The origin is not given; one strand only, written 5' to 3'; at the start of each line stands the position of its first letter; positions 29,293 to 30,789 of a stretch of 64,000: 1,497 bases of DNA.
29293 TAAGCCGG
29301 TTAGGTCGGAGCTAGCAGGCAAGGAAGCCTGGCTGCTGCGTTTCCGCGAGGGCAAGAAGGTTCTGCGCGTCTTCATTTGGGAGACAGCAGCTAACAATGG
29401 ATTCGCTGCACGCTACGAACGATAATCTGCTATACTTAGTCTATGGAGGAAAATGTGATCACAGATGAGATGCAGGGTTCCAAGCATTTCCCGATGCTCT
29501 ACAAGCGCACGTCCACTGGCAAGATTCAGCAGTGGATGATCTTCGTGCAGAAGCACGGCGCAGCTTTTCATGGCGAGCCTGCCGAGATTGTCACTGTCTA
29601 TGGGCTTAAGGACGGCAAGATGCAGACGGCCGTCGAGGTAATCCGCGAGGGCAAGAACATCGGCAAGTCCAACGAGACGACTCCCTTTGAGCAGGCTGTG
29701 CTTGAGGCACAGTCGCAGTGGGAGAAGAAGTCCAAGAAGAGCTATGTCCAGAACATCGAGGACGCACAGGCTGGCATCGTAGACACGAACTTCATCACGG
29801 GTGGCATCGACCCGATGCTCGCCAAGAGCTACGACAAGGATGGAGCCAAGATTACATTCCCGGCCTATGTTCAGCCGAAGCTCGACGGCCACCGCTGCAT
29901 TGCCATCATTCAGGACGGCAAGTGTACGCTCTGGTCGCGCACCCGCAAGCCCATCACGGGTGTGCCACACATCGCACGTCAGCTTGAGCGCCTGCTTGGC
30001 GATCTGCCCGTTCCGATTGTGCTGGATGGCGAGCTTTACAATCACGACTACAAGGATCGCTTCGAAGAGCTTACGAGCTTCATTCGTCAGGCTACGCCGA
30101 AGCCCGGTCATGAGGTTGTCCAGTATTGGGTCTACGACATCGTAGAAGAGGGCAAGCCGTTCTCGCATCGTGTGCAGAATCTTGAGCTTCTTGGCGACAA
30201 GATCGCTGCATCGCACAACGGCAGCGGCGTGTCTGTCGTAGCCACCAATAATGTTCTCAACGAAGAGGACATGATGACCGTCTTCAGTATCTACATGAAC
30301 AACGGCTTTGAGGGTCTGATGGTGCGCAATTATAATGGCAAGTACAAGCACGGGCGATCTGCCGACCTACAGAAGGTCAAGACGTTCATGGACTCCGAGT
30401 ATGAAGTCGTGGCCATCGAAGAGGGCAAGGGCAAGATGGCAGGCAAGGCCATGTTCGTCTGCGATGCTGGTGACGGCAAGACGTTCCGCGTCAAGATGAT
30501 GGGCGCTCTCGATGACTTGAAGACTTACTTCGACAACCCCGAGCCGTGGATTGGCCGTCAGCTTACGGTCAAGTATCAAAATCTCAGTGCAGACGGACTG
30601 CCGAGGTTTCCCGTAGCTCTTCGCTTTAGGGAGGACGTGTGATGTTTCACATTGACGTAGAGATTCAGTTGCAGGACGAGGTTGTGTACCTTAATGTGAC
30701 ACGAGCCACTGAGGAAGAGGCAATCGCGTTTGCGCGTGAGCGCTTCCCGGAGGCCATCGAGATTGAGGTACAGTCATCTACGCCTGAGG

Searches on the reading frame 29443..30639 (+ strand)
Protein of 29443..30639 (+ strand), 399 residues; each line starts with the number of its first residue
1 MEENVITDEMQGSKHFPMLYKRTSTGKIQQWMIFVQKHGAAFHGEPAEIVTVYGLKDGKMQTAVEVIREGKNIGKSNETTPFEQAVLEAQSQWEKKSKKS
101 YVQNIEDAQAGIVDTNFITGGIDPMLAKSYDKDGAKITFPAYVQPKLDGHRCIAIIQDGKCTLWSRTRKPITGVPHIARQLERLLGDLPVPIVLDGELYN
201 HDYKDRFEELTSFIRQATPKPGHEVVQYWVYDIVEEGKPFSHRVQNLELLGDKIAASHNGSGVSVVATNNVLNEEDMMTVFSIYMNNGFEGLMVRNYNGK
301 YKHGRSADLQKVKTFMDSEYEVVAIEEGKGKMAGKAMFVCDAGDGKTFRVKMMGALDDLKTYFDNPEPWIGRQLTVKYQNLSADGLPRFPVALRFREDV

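Call 9: search_protein_families(library=phrogs, proteins=[window:29443-30639:+], max_evalue=0.001)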
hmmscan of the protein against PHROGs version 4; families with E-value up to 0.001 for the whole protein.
window:29443-30639:+ (399 aa): 1 family
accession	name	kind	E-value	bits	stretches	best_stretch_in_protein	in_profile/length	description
phrog_114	-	DNA, RNA and nucleotide metabolism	4.7e-86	290.7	1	20-398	111-500/634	ATP-dependent DNA ligase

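Call 86: search_dna_similar(query=window:29443-30639:+, collection=phages, mode=protein, max_evalue=1e-10, max_rows=12)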
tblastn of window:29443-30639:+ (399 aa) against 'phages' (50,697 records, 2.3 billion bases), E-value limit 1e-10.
Records with a match: 1156; places in all: 1158; records where one place covers at least 80% of the query: 880.
Best place of each record, by identity: <60% 1156.
By first word of the organism name: Escherichia 339; Pseudomonas 254; Salmonella 99; Klebsiella 37; Bacillus 36; Erwinia 35; Vibrio 34; Campylobacter 25; Xanthomonas 25; Shigella 24; and 56 more.
By host as written in the record: - 121; Escherichia coli 102; Pseudomonas aeruginosa 76; Escherichia coli K-12 MG1655 52; Pseudomonas aeruginosa PAO1 28; Campylobacter jejuni 23; Rhodobacter capsulatus YW1 19; Escherichia coli K-12 19; and 311 more.
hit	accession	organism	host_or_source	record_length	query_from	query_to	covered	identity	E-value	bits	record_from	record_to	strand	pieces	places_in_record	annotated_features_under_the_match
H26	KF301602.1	Caulobacter phage Cr30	Caulobacter crescentus CB15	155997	14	395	96%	36.3%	2e-56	205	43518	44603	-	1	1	DNA ligase (ATP)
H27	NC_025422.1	Caulobacter phage Cr30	Caulobacter crescentus CB15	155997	14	395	96%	36.3%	2e-56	205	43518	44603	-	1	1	DNA ligase (ATP)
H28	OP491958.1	Aeromonas phage APT65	Aeromonas hydrophila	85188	19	396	95%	35.9%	4e-51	189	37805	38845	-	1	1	ATP-dependent DNA ligase | hypothetical protein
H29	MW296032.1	Salmonella phage pSal-SNUABM-01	Salmonella sp.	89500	14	397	96%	35.2%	3e-47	179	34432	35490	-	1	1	putative DNA ligase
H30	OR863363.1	Salmonella phage SeKF_80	Wastewater effluent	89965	19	397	95%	35.2%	1e-44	171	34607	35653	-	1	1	ATP-dependent DNA ligase | hypothetical protein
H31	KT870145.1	Roseobacter phage DSS3P8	Ruegeria pomeroyi DSS-3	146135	17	390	94%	35.4%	5e-48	181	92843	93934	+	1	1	DNA ligase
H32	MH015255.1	Ruegeria phage vB_RpoS-V10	Ruegeria pomeroyi DSS-3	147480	17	390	94%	35.4%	5e-48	181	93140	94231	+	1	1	DNA ligase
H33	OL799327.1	Aeromonas phage BUCT695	Aeromonas veronii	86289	19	397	95%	34.4%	2e-47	179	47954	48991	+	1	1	ATP-dependent DNA ligase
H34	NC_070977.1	Aeromonas phage BUCT695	Aeromonas veronii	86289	19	397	95%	34.4%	2e-47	179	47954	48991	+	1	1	ATP-dependent DNA ligase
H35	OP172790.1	Escherichia phage ECO319P1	Shigella flexneri DA319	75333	47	397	88%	37.0%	4e-48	181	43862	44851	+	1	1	LIG: DNA ligase | hypothetical protein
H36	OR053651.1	Salmonella phage PKM.Hi.22.6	Salmonella sp.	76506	19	397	95%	34.2%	9e-43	165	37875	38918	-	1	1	DNA ligase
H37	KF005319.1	Alteromonas phage vB_AmaP_AD45-P4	Alteromonas macleodii str. 'Balearic ...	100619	18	399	96%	33.9%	1e-46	177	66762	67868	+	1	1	putative DNA ligase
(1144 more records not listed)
